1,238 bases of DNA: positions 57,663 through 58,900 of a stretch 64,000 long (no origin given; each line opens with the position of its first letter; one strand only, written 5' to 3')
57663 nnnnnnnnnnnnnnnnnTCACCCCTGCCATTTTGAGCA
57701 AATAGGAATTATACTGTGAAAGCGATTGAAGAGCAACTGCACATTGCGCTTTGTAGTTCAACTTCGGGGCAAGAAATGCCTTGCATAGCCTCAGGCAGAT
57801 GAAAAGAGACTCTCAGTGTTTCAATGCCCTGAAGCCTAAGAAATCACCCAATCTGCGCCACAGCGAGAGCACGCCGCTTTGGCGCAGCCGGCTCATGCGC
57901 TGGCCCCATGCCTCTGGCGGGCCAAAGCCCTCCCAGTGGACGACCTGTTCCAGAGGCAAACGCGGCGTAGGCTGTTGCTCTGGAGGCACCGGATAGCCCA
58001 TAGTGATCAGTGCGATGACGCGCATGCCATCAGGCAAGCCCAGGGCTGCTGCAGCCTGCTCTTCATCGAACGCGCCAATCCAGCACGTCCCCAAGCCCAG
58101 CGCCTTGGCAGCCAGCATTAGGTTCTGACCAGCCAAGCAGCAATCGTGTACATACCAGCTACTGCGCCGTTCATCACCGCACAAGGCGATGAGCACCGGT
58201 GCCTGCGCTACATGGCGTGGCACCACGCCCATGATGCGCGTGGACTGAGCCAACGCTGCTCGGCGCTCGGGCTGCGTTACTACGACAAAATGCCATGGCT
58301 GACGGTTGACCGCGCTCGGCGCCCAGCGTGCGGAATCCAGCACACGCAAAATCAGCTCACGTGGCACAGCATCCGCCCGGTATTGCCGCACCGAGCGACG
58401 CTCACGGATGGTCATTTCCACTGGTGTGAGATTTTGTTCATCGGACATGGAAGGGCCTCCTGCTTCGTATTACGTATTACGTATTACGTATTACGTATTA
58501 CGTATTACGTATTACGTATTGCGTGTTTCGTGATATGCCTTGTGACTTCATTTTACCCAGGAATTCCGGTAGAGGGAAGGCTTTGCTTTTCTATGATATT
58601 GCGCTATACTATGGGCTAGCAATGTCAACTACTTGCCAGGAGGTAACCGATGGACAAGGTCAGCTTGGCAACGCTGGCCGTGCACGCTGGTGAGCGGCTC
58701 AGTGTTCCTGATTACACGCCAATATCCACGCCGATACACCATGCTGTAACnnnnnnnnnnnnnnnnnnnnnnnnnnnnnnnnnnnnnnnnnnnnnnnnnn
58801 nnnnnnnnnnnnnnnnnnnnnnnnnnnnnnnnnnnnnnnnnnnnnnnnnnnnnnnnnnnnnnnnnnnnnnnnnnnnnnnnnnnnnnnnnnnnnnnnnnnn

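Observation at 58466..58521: Seven-plus-one copy heptanucleotide microsatellite in a divergent promoter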

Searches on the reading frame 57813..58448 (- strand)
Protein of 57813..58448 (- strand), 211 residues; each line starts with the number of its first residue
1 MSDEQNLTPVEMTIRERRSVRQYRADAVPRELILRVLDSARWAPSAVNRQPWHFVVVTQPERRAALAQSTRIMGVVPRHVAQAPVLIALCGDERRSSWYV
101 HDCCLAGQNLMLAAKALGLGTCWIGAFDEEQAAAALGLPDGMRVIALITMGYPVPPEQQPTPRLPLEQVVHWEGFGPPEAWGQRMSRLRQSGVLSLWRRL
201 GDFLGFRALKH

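Call 8: find_encoding_contigs(protein=window:57813-58448:-, flank=3000, max_places=10)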
Protein window:57813-58448:- (211 aa): no gene with exactly this product is on record in the collection.

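Call 14: find_homologous_proteins(query=window:57813-58448:-, max_evalue=1e-20)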
Query window:57813-58448:- (211 aa): 1214 proteins with E <= 1e-20 among 3064 candidates; the best 120 are listed.
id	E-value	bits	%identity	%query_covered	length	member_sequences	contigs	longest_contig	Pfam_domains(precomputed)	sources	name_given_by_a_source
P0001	9.4e-135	465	98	100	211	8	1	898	PF00881.30,PF14512.12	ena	-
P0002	5.6e-117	407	82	100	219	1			PF00881.30,PF14512.12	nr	nr:nitroreductase family protein [Chloroflexota bacterium]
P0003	2.2e-115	402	83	100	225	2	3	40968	PF00881.30,PF14512.12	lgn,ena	-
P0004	5.6e-101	355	76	98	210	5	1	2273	PF00881.30,PF14512.12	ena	-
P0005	1.2e-100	354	74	99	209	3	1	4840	PF00881.30,PF14512.12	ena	-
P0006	2.1e-100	353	76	98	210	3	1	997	PF00881.30,PF14512.12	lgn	-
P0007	3.2e-99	349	74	98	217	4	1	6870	PF00881.30,PF14512.12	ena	-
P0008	5.4e-99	348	76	97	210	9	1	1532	PF00881.30,PF14512.12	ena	-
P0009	9.2e-99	347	74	100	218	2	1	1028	PF00881.30,PF14512.12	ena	-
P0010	1.7e-94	333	71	99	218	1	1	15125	PF00881.30,PF14512.12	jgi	-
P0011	1.1e-93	331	71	98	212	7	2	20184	PF00881.30,PF14512.12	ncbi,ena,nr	ncbi:MAG TPA: nitroreductase family protein [Anaerolineae bacterium]|nr:nitroreductase family protei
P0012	1.5e-93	330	72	95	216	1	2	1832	PF00881.30,PF14512.12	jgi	-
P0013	1.9e-92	327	70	98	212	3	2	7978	PF00881.30,PF14512.12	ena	-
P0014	2.3e-92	327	71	98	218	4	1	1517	PF00881.30,PF14512.12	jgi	-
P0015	6.3e-92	325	71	97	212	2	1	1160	PF00881.30,PF14512.12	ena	-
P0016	1.8e-90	320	71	98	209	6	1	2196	PF00881.30,PF14512.12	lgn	-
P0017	6.5e-90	318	70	98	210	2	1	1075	PF00881.30,PF14512.12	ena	-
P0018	6.6e-90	318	70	98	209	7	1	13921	PF00881.30,PF14512.12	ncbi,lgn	-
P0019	1.7e-89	317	71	98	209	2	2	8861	PF00881.30,PF14512.12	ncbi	-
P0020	2.3e-88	313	68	98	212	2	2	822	PF00881.30,PF14512.12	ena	-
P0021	2.8e-88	313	70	98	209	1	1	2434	PF00881.30,PF14512.12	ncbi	-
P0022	4.8e-87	309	69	96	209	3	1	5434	PF00881.30,PF14512.12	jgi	-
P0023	1.9e-86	307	69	97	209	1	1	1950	PF00881.30,PF14512.12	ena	-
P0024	9.2e-84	298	68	96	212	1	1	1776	PF00881.30,PF14512.12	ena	-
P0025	5.1e-81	289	64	98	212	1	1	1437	PF00881.30,PF14512.12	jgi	jgi:nitroreductase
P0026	1.3e-80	288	72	85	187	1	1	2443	PF00881.30,PF14512.12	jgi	jgi:nitroreductase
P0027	2.3e-77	277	71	85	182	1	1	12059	PF00881.30,PF14512.12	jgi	jgi:nitroreductase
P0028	4.1e-77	277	64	96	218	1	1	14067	PF00881.30,PF14512.12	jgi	jgi:nitroreductase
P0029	3.3e-73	264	67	82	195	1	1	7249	PF00881.30,PF14512.12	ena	-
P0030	2.8e-66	241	70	80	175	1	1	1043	PF00881.30,PF14512.12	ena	-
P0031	1.9e-60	222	61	81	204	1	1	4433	PF00881.30,PF14512.12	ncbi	-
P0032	3.7e-60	221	58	80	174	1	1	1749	PF00881.30,PF14512.12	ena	-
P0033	2.8e-58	215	53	94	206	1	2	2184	PF00881.30,PF14512.12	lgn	-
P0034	3.7e-58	215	52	92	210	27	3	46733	PF00881.30,PF14512.12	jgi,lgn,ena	jgi:nitroreductase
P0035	6.1e-58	214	53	85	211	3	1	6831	PF00881.30,PF14512.12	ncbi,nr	ncbi:MAG: nitroreductase family protein [Firmicutes bacterium]|nr:nitroreductase family protein [Bac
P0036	5.7e-57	211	57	89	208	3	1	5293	PF00881.30,PF14512.12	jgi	-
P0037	5.9e-57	211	51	92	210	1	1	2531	PF00881.30,PF14512.12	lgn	-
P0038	3.4e-56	208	50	94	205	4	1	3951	PF00881.30,PF14512.12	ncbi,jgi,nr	ncbi:MAG: hypothetical protein DRI61_10255 [Chloroflexi bacterium]|nr:MAG: hypothetical protein DRI6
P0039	4.2e-56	208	50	93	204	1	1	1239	PF00881.30,PF14512.12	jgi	-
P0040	8.3e-56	207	55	81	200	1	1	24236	PF00881.30,PF14512.12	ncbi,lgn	-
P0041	2.3e-53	199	52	73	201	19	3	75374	PF00881.30,PF14512.12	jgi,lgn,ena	-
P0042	1.5e-52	196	52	84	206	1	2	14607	PF00881.30,PF14512.12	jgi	-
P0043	4.8e-52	195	52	91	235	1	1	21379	PF00881.30,PF14512.12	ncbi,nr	ncbi:MAG: nitroreductase family protein [Acetobacteraceae bacterium]|nr:nitroreductase family protei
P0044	6.8e-52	194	49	95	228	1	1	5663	PF00881.30,PF14512.12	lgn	-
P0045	1.5e-51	193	49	83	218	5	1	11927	PF00881.30,PF14512.12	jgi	-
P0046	1.7e-51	193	50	93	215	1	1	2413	PF00881.30,PF14512.12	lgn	-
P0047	1.8e-51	193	47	80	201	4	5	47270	PF00881.30,PF14512.12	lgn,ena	-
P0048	2.4e-51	192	63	72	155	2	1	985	PF00881.30,PF14512.12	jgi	jgi:nitroreductase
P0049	2.5e-51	192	53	71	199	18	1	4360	PF00881.30,PF14512.12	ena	-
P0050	8.8e-51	191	45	92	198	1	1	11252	PF00881.30,PF14512.12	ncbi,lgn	-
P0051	2.2e-50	189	50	89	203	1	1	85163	PF00881.30,PF14512.12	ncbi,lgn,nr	ncbi:MAG: nitroreductase family protein [bacterium]|nr:nitroreductase family protein [bacterium]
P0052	8.2e-50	187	47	89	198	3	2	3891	PF00881.30,PF14512.12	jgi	jgi:nitroreductase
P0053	1.0e-49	187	53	90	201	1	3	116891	PF00881.30,PF14512.12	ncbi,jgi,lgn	-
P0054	3.2e-49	185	43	95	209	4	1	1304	PF00881.30,PF14512.12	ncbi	-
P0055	8.8e-48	181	46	89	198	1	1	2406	PF00881.30,PF14512.12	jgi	jgi:nitroreductase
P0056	1.5e-47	180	47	83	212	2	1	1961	PF00881.30,PF14512.12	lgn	-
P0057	8.6e-47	178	44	95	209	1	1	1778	PF00881.30,PF14512.12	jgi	jgi:nitroreductase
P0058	1.2e-46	177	47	95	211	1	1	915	PF00881.30,PF14512.12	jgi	jgi:nitroreductase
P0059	4.8e-46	175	47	93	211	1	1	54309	PF00881.30,PF14512.12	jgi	jgi:nitroreductase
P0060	4.0e-45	172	47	88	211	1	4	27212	PF00881.30,PF14512.12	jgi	jgi:nitroreductase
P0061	4.4e-45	172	45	94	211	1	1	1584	PF00881.30,PF14512.12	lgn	-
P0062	5.5e-45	172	65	61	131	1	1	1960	PF00881.30,PF14512.12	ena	-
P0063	6.2e-45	171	47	81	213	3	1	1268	PF00881.30,PF14512.12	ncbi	-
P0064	8.2e-45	171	47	81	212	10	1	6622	PF00881.30,PF14512.12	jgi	jgi:nitroreductase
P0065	2.0e-44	170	44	89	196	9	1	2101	PF00881.30,PF14512.12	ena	-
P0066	2.4e-44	170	45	95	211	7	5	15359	PF00881.30,PF14512.12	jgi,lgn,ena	-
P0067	6.4e-44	168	45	95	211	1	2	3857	PF00881.30,PF14512.12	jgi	jgi:nitroreductase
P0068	6.5e-44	168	43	98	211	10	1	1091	PF00881.30,PF14512.12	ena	-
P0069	8.7e-44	168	46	75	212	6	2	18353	PF00881.30,PF14512.12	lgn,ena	-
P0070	1.1e-43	167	43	91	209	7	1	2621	PF00881.30,PF14512.12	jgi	jgi:nitroreductase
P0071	1.2e-43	167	46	82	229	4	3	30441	PF00881.30,PF14512.12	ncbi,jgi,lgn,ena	-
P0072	2.3e-43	166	46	76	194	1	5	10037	PF00881.30,PF14512.12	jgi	-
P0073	2.3e-43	166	46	76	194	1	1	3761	PF00881.30,PF14512.12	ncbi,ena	-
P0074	2.6e-43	166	42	88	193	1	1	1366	PF00881.30,PF14512.12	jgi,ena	-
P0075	3.3e-43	166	44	89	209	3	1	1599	PF00881.30,PF14512.12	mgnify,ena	mgnify:FL=1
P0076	3.6e-43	166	44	83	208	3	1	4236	PF00881.30,PF14512.12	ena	-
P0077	4.2e-43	165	45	94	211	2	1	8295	PF00881.30,PF14512.12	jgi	jgi:nitroreductase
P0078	5.2e-43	165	48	77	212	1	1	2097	PF00881.30,PF14512.12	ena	-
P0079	5.5e-43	165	46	95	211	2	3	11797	PF00881.30,PF14512.12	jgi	jgi:nitroreductase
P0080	7.2e-43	165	45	82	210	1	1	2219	PF00881.30,PF14512.12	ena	-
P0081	8.2e-43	165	48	77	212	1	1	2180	PF00881.30,PF14512.12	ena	-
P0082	8.3e-43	165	47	89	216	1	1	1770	PF00881.30,PF14512.12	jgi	jgi:nitroreductase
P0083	1.3e-42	164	44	93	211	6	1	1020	PF00881.30,PF14512.12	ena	-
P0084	1.4e-42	164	47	90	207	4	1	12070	PF00881.30,PF14512.12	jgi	jgi:nitroreductase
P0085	1.5e-42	164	44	92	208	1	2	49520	PF00881.30,PF14512.12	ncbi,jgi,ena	jgi:nitroreductase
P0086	1.6e-42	164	43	95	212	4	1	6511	PF00881.30,PF14512.12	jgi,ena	-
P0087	1.7e-42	164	47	77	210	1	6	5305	PF00881.30,PF14512.12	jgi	jgi:nitroreductase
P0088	1.9e-42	163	46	82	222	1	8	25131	PF00881.30,PF14512.12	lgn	-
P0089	1.9e-42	163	45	94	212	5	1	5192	PF00881.30,PF14512.12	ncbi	ncbi:MAG: nitroreductase family protein [Anaerolineales bacterium]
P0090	2.3e-42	163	45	83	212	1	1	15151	PF00881.30,PF14512.12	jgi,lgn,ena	-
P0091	2.4e-42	163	43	89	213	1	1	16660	PF00881.30,PF14512.12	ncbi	-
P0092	3.5e-42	162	42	95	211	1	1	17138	PF00881.30,PF14512.12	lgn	-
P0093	3.6e-42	162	44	92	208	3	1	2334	PF00881.30,PF14512.12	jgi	-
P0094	3.7e-42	162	47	72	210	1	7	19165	PF00881.30,PF14512.12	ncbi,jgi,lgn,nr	ncbi:MAG: hypothetical protein FJ014_19530 [Chloroflexi bacterium]|nr:hypothetical protein [Chlorofl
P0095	4.0e-42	162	48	89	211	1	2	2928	PF00881.30,PF14512.12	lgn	-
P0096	4.4e-42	162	45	87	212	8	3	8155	PF00881.30,PF14512.12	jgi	-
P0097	5.5e-42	162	45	77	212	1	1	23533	PF00881.30,PF14512.12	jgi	-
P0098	5.9e-42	162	46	77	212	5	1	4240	PF00881.30,PF14512.12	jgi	jgi:nitroreductase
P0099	7.1e-42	161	47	75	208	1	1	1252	PF00881.30,PF14512.12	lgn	-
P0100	7.3e-42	161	48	77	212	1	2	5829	PF00881.30,PF14512.12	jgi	jgi:nitroreductase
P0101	8.6e-42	161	46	77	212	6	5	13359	PF00881.30,PF14512.12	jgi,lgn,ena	-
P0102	9.0e-42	161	47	77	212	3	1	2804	PF00881.30,PF14512.12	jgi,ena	-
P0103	9.5e-42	161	44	82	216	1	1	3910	PF00881.30,PF14512.12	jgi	jgi:nitroreductase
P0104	1.2e-41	161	43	89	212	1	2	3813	PF00881.30,PF14512.12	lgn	-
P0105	1.2e-41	161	46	77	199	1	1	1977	PF00881.30,PF14512.12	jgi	-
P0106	1.3e-41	161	45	77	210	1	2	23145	PF00881.30,PF14512.12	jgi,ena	-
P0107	1.3e-41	161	47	77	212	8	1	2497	PF00881.30,PF14512.12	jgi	-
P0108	1.4e-41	161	45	89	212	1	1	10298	PF00881.30,PF14512.12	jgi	jgi:nitroreductase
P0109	1.4e-41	160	39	91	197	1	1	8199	PF00881.30,PF14512.12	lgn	-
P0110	1.6e-41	160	44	83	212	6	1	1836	PF00881.30,PF14512.12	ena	-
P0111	1.7e-41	160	46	77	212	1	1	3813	PF00881.30,PF14512.12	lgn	-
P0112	1.7e-41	160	45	89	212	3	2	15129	PF00881.30,PF14512.12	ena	-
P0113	1.9e-41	160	47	77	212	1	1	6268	PF00881.30,PF14512.12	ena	-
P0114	1.9e-41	160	46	77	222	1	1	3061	PF00881.30,PF14512.12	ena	-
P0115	2.0e-41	160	46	82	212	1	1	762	PF00881.30,PF14512.12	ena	-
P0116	2.1e-41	160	46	77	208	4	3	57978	PF00881.30,PF14512.12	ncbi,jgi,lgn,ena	jgi:nitroreductase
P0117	2.1e-41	160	45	90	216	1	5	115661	PF00881.30,PF14512.12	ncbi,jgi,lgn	ncbi:MAG: nitroreductase family protein [Anaerolineae bacterium]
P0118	2.3e-41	160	46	77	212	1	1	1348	PF00881.30,PF14512.12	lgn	-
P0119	2.7e-41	160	47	72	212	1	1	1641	PF00881.30,PF14512.12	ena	-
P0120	2.7e-41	160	43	83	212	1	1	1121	PF00881.30,PF14512.12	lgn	-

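Call 15: find_encoding_contigs(protein=P0001, flank=3000, max_places=10)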
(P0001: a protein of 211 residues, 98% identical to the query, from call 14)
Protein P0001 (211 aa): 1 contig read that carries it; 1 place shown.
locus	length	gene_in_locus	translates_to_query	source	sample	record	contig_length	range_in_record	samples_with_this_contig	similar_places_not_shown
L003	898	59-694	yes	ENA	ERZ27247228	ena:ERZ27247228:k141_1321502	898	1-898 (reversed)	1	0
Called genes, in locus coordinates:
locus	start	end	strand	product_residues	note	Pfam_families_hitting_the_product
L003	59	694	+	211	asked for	PF00881:Nitroreductase, PF14512:TM1586_NiRdase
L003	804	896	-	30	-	?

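Call 16: find_encoding_contigs(protein=P0003, flank=3000, max_places=10)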
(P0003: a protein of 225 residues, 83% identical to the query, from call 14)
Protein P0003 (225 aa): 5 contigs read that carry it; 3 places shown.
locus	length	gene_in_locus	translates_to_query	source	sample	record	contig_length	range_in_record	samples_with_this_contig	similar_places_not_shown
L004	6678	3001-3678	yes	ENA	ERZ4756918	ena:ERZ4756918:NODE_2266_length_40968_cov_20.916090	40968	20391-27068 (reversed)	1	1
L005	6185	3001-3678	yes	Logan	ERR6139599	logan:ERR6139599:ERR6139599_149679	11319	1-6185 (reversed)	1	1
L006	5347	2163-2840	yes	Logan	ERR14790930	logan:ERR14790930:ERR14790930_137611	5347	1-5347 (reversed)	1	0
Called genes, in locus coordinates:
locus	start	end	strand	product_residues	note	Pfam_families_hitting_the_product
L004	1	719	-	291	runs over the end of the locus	PF00941:FAD_binding_5, PF03450:CO_deh_flav_C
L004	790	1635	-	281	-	-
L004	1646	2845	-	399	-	PF01053:Cys_Met_Meta_PP, PF00155:Aminotran_1_2, PF01041:DegT_DnrJ_EryC1, PF01212:Beta_elim_lyase (weak)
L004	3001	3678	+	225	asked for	PF00881:Nitroreductase, PF14512:TM1586_NiRdase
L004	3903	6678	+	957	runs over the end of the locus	PF00005:ABC_tran (faint), PF02463:SMC_N (faint), PF13191:AAA_16 (faint), PF13304:AAA_21 (faint), PF13555:AAA_29 (faint), PF20703:nSTAND1 (faint), PF17760:UvrA_inter, PF17755:UvrA_DNA-bind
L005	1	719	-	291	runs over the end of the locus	PF00941:FAD_binding_5, PF03450:CO_deh_flav_C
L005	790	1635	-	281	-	-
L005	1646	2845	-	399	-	PF01053:Cys_Met_Meta_PP, PF00155:Aminotran_1_2, PF01041:DegT_DnrJ_EryC1, PF01212:Beta_elim_lyase (weak)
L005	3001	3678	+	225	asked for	PF00881:Nitroreductase, PF14512:TM1586_NiRdase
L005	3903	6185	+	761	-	?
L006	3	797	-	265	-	?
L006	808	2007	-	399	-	PF01053:Cys_Met_Meta_PP, PF00155:Aminotran_1_2, PF01041:DegT_DnrJ_EryC1, PF01212:Beta_elim_lyase (weak)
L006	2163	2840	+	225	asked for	PF00881:Nitroreductase, PF14512:TM1586_NiRdase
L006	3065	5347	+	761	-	?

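Call 22: find_encoding_contigs(protein=P0004, flank=1500, max_places=6)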
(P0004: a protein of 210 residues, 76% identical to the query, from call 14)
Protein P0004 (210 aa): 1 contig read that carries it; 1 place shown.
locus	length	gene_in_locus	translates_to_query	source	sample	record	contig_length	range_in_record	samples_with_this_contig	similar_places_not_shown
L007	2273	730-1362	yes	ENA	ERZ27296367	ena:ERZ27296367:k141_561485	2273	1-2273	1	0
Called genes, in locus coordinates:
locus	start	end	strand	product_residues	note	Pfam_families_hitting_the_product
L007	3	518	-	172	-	?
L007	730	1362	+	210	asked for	PF00881:Nitroreductase, PF14512:TM1586_NiRdase (weak)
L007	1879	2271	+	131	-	?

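Call 23: find_encoding_contigs(protein=P0005, flank=1500, max_places=6)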
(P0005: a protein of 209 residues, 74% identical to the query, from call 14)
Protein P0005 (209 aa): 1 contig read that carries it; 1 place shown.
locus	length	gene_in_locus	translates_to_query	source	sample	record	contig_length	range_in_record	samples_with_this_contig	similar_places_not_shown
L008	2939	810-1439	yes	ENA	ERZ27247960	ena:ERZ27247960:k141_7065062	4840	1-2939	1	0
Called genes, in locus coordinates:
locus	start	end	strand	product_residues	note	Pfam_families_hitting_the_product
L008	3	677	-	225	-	?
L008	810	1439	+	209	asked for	PF00881:Nitroreductase, PF14512:TM1586_NiRdase, PF00881:Nitroreductase, PF14512:TM1586_NiRdase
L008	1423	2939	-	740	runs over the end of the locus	PF01301:Glyco_hydro_35 (weak), PF02449:Glyco_hydro_42, PF08532:Glyco_hydro_42M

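Call 24: find_encoding_contigs(protein=P0007, flank=1500, max_places=6)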
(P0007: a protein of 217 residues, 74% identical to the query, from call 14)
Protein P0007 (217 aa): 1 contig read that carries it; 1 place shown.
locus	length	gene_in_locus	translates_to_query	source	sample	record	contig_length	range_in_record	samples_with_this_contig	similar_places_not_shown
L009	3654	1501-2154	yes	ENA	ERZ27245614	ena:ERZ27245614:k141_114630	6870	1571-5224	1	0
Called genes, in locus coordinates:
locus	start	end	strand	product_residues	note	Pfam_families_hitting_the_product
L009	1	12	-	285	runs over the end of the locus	-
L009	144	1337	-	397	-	PF01053:Cys_Met_Meta_PP, PF01041:DegT_DnrJ_EryC1, PF01212:Beta_elim_lyase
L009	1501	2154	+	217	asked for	PF00881:Nitroreductase, PF14512:TM1586_NiRdase (weak), PF00881:Nitroreductase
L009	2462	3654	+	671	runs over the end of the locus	PF13231:PMT_2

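Call 37: find_encoding_contigs(protein=P0127, flank=1500, max_places=6)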
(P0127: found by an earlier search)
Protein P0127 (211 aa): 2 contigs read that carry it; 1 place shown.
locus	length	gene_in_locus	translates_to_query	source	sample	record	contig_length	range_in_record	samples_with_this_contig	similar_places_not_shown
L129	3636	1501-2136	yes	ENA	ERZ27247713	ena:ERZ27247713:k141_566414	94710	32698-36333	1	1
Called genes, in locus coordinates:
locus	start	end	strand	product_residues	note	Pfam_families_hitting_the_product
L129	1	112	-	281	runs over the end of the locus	-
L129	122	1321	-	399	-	PF01053:Cys_Met_Meta_PP, PF01041:DegT_DnrJ_EryC1, PF01212:Beta_elim_lyase (weak)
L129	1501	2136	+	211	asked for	PF00881:Nitroreductase, PF14512:TM1586_NiRdase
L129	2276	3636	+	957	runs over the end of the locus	PF00005:ABC_tran (faint), PF02463:SMC_N (faint), PF13191:AAA_16 (faint), PF13304:AAA_21 (faint), PF13555:AAA_29 (faint), PF20703:nSTAND1 (faint), PF17760:UvrA_inter, PF17755:UvrA_DNA-bind, +1 more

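Call 38: find_encoding_contigs(protein=P0125, flank=1500, max_places=6)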
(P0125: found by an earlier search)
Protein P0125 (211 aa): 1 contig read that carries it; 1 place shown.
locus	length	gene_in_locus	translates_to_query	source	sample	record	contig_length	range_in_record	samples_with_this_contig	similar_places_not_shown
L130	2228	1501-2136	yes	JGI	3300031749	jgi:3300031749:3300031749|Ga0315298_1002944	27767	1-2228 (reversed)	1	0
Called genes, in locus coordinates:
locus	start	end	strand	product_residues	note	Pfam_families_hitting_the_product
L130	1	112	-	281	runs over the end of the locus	-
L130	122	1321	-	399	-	PF01053:Cys_Met_Meta_PP, PF01041:DegT_DnrJ_EryC1, PF01212:Beta_elim_lyase (weak)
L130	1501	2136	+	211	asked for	PF00881:Nitroreductase, PF14512:TM1586_NiRdase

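Call 39: find_encoding_contigs(protein=P0122, flank=1500, max_places=6)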
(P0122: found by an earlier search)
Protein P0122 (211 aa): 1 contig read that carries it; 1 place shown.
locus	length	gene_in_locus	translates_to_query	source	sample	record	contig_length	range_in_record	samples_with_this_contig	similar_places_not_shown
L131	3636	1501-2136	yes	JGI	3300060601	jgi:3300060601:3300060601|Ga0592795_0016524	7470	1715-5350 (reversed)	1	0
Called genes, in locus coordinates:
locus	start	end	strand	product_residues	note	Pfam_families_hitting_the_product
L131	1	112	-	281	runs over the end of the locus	-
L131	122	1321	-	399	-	PF01053:Cys_Met_Meta_PP, PF01041:DegT_DnrJ_EryC1, PF01212:Beta_elim_lyase (weak)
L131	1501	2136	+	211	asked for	PF00881:Nitroreductase, PF14512:TM1586_NiRdase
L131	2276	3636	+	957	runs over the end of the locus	PF00005:ABC_tran (faint), PF02463:SMC_N (faint), PF13191:AAA_16 (faint), PF13304:AAA_21 (faint), PF13555:AAA_29 (faint), PF20703:nSTAND1 (faint), PF17760:UvrA_inter, PF17755:UvrA_DNA-bind, +1 more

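Call 47: find_encoding_contigs(protein=P0124, flank=1500, max_places=6)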
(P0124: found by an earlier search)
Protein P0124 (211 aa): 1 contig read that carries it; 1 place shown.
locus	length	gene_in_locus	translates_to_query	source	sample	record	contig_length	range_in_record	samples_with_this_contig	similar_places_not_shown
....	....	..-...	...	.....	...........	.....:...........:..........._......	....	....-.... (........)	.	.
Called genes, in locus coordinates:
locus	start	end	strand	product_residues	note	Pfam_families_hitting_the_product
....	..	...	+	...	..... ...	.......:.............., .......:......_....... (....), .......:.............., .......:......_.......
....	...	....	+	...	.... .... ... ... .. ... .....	?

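Call 48: find_encoding_contigs(protein=P0126, flank=1500, max_places=6)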
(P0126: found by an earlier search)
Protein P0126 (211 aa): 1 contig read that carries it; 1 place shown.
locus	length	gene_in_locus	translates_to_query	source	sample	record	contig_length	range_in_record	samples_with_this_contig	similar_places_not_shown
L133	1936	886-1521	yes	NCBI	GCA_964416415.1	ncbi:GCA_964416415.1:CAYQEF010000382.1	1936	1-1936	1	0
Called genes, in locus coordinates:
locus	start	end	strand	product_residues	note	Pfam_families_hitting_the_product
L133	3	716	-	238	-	?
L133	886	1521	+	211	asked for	PF00881:Nitroreductase, PF14512:TM1586_NiRdase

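Call 58: search_protein_families(library=ncbifam, proteins=[window:57813-58448:-], max_evalue=0.00001)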
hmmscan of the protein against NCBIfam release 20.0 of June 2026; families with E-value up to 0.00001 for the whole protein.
window:57813-58448:- (211 aa): 8 families
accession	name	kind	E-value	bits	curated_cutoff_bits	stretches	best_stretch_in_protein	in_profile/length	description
TIGR02476.1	BluB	equivalog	1.1e-23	83.7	150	2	4-69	3-68/205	5,6-dimethylbenzimidazole synthase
NF003768.0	PRK05365.1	equivalog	8.1e-18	64.6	152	1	12-93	16-95/200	malonic semialdehyde reductase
NF008033.1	PRK10765.1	equivalog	5.7e-17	61.9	223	1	102-175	107-181/240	oxygen-insensitive NADPH nitroreductase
NF008275.0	PRK11053.1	equivalog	5e-15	55.6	227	1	13-90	6-85/217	oxygen-insensitive NAD(P)H nitroreductase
TIGR03553.1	F420_FbiB_CTERM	equivalog_domain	1.2e-12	48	249.55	0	14-68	3-57/194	F420 biosynthesis protein FbiB, C-terminal domain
NF009810.0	PRK13294.1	equivalog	6.6e-12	45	304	1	13-68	257-312/449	coenzyme F420-0:L-glutamate ligase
NF047509.1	Rv3131_FMN_oxido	subfamily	2.5e-07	30.5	199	0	74-170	220-319/319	Acg family FMN-binding oxidoreductase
TIGR03605.1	antibiot_sagB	domain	8.2e-06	25.4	78.4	0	104-147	124-168/173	SagB family peptide dehydrogenase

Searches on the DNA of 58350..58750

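Call 46: search_rna_families(source=window, start=58350, end=58750, threshold=evalue, max_evalue=1)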
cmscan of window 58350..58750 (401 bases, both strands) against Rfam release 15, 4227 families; matches with E-value up to 1: 1.
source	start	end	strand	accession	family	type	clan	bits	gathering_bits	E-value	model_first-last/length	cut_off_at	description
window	58464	58539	+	RF00833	mir-70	Gene; miRNA;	-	20.2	90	0.22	1-79/79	no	mir-70 microRNA precursor family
